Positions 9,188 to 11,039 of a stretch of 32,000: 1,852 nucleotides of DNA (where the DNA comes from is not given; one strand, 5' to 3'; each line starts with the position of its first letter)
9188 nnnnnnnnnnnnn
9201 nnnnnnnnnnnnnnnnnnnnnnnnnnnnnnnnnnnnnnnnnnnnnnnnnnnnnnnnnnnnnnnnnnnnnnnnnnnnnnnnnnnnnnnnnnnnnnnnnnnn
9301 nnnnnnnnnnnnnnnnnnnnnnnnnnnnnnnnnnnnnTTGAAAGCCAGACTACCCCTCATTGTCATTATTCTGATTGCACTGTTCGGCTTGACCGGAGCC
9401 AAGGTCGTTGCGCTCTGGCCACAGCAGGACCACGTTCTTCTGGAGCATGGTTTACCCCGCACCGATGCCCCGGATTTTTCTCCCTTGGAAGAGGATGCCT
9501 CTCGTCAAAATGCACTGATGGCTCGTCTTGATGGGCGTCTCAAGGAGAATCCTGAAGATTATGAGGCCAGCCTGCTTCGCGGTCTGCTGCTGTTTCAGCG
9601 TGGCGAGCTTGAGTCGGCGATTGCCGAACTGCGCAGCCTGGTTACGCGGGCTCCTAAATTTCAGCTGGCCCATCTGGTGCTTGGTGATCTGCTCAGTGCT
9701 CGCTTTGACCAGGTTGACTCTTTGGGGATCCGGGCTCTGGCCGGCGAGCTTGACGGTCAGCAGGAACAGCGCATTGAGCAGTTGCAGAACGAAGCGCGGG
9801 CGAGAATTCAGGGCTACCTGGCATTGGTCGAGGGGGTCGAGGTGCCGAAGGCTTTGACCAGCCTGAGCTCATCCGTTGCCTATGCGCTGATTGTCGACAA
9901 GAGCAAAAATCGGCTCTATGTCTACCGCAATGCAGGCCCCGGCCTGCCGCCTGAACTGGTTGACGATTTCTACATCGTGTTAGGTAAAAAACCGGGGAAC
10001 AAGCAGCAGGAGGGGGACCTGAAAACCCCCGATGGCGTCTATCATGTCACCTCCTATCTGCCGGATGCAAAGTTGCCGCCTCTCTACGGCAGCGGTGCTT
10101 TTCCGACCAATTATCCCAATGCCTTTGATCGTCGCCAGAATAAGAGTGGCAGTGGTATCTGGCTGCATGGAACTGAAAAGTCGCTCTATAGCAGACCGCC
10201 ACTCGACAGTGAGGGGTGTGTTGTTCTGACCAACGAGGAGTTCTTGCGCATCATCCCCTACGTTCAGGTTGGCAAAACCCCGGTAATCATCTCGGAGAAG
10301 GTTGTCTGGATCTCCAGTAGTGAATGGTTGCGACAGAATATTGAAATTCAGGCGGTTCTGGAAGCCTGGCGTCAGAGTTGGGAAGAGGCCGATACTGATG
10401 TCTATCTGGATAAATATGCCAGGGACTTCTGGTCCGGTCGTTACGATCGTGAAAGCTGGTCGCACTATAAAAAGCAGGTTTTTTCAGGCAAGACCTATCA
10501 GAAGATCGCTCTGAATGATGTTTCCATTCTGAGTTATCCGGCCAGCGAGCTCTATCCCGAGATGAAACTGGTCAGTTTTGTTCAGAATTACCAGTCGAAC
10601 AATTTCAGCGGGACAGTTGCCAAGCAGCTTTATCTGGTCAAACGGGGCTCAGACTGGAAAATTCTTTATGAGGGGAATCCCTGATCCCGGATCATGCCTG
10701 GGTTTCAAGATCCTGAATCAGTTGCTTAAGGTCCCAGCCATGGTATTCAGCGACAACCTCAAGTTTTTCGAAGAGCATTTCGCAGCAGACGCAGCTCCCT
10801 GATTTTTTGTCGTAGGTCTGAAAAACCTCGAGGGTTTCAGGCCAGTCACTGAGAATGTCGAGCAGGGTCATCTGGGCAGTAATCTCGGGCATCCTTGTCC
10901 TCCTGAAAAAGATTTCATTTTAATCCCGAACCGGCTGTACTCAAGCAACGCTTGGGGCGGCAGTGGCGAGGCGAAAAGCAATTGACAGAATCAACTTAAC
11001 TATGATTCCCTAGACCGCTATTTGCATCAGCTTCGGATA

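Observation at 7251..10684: Translationally coupled pseudokinase-TPR protein and YkuD (L,D-transpeptidase/YafK-like) protein share a paralogous C-terminal domain: candidate peptidoglycan-state sensing module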

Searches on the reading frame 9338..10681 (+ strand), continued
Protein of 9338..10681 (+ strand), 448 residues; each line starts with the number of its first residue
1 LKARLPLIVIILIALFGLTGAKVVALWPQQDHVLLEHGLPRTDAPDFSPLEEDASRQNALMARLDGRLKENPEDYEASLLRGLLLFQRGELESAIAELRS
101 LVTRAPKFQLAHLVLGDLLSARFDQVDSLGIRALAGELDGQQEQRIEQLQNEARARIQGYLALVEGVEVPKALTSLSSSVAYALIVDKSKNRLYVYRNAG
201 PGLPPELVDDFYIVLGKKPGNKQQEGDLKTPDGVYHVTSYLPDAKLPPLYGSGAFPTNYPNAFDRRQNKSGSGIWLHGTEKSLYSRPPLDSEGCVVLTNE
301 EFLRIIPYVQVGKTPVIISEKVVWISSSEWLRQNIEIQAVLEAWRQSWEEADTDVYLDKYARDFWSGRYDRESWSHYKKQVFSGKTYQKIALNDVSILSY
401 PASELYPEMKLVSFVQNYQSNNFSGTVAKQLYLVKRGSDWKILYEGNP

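Call 59: search_protein_families(library=pfam, proteins=[L021:773-3214:+, L021:3348-5018:+, L021:8289-9245:-, L021:9146-10396:-, L021:11002-11907:-], max_evalue=0.001)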
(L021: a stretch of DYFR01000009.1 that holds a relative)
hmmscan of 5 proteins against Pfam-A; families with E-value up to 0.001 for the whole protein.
L021:773-3214:+ (814 aa): 0 families

L021:3348-5018:+ (557 aa): 0 families

L021:8289-9245:- (318 aa): 2 families
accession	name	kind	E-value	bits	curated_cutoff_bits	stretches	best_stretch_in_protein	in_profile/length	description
PF04055.27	Radical_SAM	-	2.8e-22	80.1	29.5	1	85-249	1-166/166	Radical SAM superfamily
PF16881.10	LIAS_N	-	8.8e-07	29.8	27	1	32-70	58-96/96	N-terminal domain of lipoyl synthase of Radical_SAM family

L021:9146-10396:- (416 aa): 0 families

L021:11002-11907:- (301 aa): 1 family
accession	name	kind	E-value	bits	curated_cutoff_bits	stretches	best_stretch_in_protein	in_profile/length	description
PF01063.24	Aminotran_4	-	5.9e-53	180.4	28.5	1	45-266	1-222/223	Amino-transferase class IV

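Call 62: predict_structure(alignment_id=A3)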
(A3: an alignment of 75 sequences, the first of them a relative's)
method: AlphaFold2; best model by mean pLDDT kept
length: 448 residues; sequences in the alignment: 75
mean_pLDDT: 73.7   pTM: 0.71
mean pLDDT of the five models: 73.7, 70.5, 70.2, 68.9, 63.0
residues with pLDDT >= 90: 130; 70-90: 166; 50-70: 71; < 50: 81
segments of 3 or more residues with pLDDT < 50: 1-9, 11-52, 108-136
pLDDT, mean of each block of 10 residues (from residue 1): 44 39 30 27 29 63 84 76 71 73 59 46 37 49 60 60 63 89 93 89 81 75 59 92 82 88 85 77 69 82 94 93 83 84 90 93 85 92 88 92 89 93 91 93 91
secondary structure, 60 per line:
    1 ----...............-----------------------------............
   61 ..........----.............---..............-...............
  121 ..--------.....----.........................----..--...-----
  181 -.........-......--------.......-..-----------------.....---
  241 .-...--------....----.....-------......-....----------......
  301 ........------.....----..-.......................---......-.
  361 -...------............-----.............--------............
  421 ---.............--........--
elements in order: H5-19 H49-70 H75-87 H91-104 H106-122 H131-135 H140-164 E173-175 E182-187 E192-197 E206-212 E233-237 E254-257 H262-266 E274-279 H281-284 E295-298 H299-308 E315-319 H327-349 H353-358 H371-382 E388-400 E409-420 E424-436 E439-446
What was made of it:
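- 9338..9403 (+): B N-terminal hydrophobic signal peptide or signal anchor (aa 1-22). AF2 predicts a helix at 5-19 (call 62).
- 9482..9829 (+): B N-terminal helical, TPR-like region (aa 49-164). AF2 predicts helices at 49-164 with pLDDT 60-84 (call 62).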

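Call 64: fold_search(model_id=the predicted structure, library=pdb)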
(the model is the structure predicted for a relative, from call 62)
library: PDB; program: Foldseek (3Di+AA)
matches with E <= 10: 878; with E <= 0.001: 17
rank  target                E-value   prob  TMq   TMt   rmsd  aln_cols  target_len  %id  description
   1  7o21_A                9.7e-26  1.00  0.54  0.86   3.1       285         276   32  Structure of Bdellovibrio bacteriovorus Bd1075 (released 2021-04-21)
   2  7o21_B                1.6e-25  1.00  0.54  0.88   2.6       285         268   32  Structure of Bdellovibrio bacteriovorus Bd1075 (released 2021-04-21)
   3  6xj6                  2.8e-18  1.00  0.52  0.78   7.4       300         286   28  Crystal structure of the helical cell shape determining protein Pgp2 from Campylobacter jejuni (released 2021-03-17)
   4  4xzz_A                4.6e-18  1.00  0.52  0.72  17.0       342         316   23  Structure of Helicobacter pylori Csd6 in the ligand-free state (released 2015-09-02)
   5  6xj7_B                1.3e-17  1.00  0.53  0.78   8.6       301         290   27  Crystal structure of the helical cell shape determining protein Pgp2 (K307A mutant) from Campylobacter jejuni (released 2021-03-17)
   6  6xj7_A                1.3e-17  1.00  0.52  0.77  11.1       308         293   27  Crystal structure of the helical cell shape determining protein Pgp2 (K307A mutant) from Campylobacter jejuni (released 2021-03-17)
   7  8ikr_A                1.6e-06  1.00  0.24  0.50  13.7       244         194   20  Crystal structure of DpaA (released 2023-10-11)
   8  3f7s                  4.7e-05  1.00  0.21  0.62   4.0       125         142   14  CRYSTAL STRUCTURE OF A NTF2-LIKE PROTEIN OF UNKNOWN FUNCTION (PP_4556) FROM PSEUDOMONAS PUTIDA KT2440 AT 2.11 A RESOLUTI (released 2008-11-25)
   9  8ikr_B                6.2e-05  1.00  0.22  0.51   4.3       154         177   23  Crystal structure of DpaA (released 2023-10-11)
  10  7sjy_B                9.2e-05  1.00  0.21  0.30  19.2       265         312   14  Crystal structure of Clostridium thermocellum RsgI9 S1C-NTF2 bi-domain (released 2022-03-02)
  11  7sjy_A                1.2e-04  1.00  0.21  0.29  18.8       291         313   13  Crystal structure of Clostridium thermocellum RsgI9 S1C-NTF2 bi-domain (released 2022-03-02)
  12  2rgq_B                2.8e-04  1.00  0.21  0.64   4.1       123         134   12  Crystal structure of a protein of unknown function with a cystatin-like fold (npun_r3134) from nostoc punctiforme pcc  (released 2007-10-16)
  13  2rgq_A                2.9e-04  1.00  0.21  0.63   4.1       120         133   12  Crystal structure of a protein of unknown function with a cystatin-like fold (npun_r3134) from nostoc punctiforme pcc  (released 2007-10-16)
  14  3b7c                  2.9e-04  1.00  0.20  0.66   4.3       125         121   14  CRYSTAL STRUCTURE OF A NTF-2 LIKE PROTEIN OF UNKNOWN FUNCTION (SO_0125) FROM SHEWANELLA ONEIDENSIS MR-1 AT 1.70 A RESOLU (released 2007-11-13)
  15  4xxt                  4.1e-04  1.00  0.21  0.40   4.3       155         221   15  Crystal structure of Fused Zn-dependent amidase/peptidase/peptodoglycan-binding domain-containing protein from Clostridi (released 2015-02-18)
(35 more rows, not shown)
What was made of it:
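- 9338..10684 (+): Gene B: 448-aa periplasmic Csd6/Pgp2/Bd1075-family L,D-carboxypeptidase. Foldseek TM-score is 0.86-0.88 to 7O21 (call 64).
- On Csd6/Pgp2/Bd1075 L,D-carboxypeptidase family (gene B): Foldseek gives 7O21 TM-score 0.86-0.88, 6XJ6 0.78 and 4XZZ 0.72 over 285-342 aligned columns (call 64).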

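Call 72: search_protein_families(library=pfam, proteins=[L010:28-1467:+, L010:1465-3195:-, L010:3442-4776:+, L010:4886-6001:+, L010:7423-8004:-, L010:8004-9206:-, L010:9206-10942:-], max_evalue=0.0001)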
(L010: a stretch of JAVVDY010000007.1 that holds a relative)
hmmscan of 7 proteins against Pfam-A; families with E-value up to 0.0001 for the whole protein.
L010:28-1467:+ (480 aa): 1 family
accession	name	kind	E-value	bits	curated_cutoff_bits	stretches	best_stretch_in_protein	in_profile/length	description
PF19676.4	DUF6178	-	3e-134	449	25.5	1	2-479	60-561/561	Family of unknown function (DUF6178)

L010:1465-3195:- (576 aa): 3 families
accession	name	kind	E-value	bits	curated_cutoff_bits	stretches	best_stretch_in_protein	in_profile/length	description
PF13311.11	DUF4080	-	6.2e-24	85.6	22.9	1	367-514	3-147/188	Protein of unknown function (DUF4080)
PF04055.27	Radical_SAM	-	1.8e-16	61.2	29.5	1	176-328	1-155/166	Radical SAM superfamily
PF02310.24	B12-binding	-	8.3e-15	55.1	32.1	1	7-121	6-120/121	B12 binding domain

L010:3442-4776:+ (445 aa): 1 family
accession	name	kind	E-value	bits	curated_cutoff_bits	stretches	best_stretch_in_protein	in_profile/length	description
PF04055.27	Radical_SAM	-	1.5e-13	51.7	29.5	1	198-363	3-161/166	Radical SAM superfamily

L010:4886-6001:+ (372 aa): 6 families
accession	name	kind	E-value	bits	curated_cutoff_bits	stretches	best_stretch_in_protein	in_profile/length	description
PF24125.1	Cds6_C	-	8.8e-13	49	27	1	264-365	5-110/111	Cds6 C-terminal NTF2-like domain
PF13414.12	TPR_11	-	6.7e-09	35.7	26.8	0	75-112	2-39/42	TPR repeat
PF07719.23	TPR_2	-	6e-07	29.5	27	0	102-130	2-30/34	Tetratricopeptide repeat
PF13432.12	TPR_16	-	7.2e-07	30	32.7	1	72-127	2-57/65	Tetratricopeptide repeat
PF13428.12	TPR_14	-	5.6e-06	27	23.5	0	71-110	5-44/44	Tetratricopeptide repeat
PF00515.34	TPR_1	-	4.3e-05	23.6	27.8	0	102-132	2-32/34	Tetratricopeptide repeat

L010:7423-8004:- (193 aa): 1 family
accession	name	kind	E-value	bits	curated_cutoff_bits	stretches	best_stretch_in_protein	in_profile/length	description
PF04336.18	ACP_PD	-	2.9e-52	177.8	27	1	1-180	2-181/183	Acyl carrier protein phosphodiesterase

L010:8004-9206:- (400 aa): 1 family
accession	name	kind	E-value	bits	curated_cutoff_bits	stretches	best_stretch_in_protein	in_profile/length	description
PF00596.27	Aldolase_II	-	1.7e-20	74.1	22.2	1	206-357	6-163/183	Class II Aldolase and Adducin N-terminal domain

L010:9206-10942:- (578 aa): 2 families
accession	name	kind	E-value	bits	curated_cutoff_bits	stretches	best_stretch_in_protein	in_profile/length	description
PF01314.23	AFOR_C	-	1.8e-105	353.7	27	1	212-567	2-374/385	Aldehyde ferredoxin oxidoreductase, domains 2 & 3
PF02730.20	AFOR_N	-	5.4e-66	222.6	29.8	1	5-197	1-198/199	Aldehyde ferredoxin oxidoreductase, N-terminal domain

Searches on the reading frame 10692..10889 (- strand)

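Call 59: search_protein_families(library=pfam, proteins=[window:10692-10889:-], max_evalue=0.001)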
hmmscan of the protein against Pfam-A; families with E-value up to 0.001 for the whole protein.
window:10692-10889:- (65 aa): 1 family
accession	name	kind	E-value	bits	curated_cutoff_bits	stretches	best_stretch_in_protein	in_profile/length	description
PF08984.16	DUF1858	-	4.6e-06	27.1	32.2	1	3-58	1-59/59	Domain of unknown function (DUF1858)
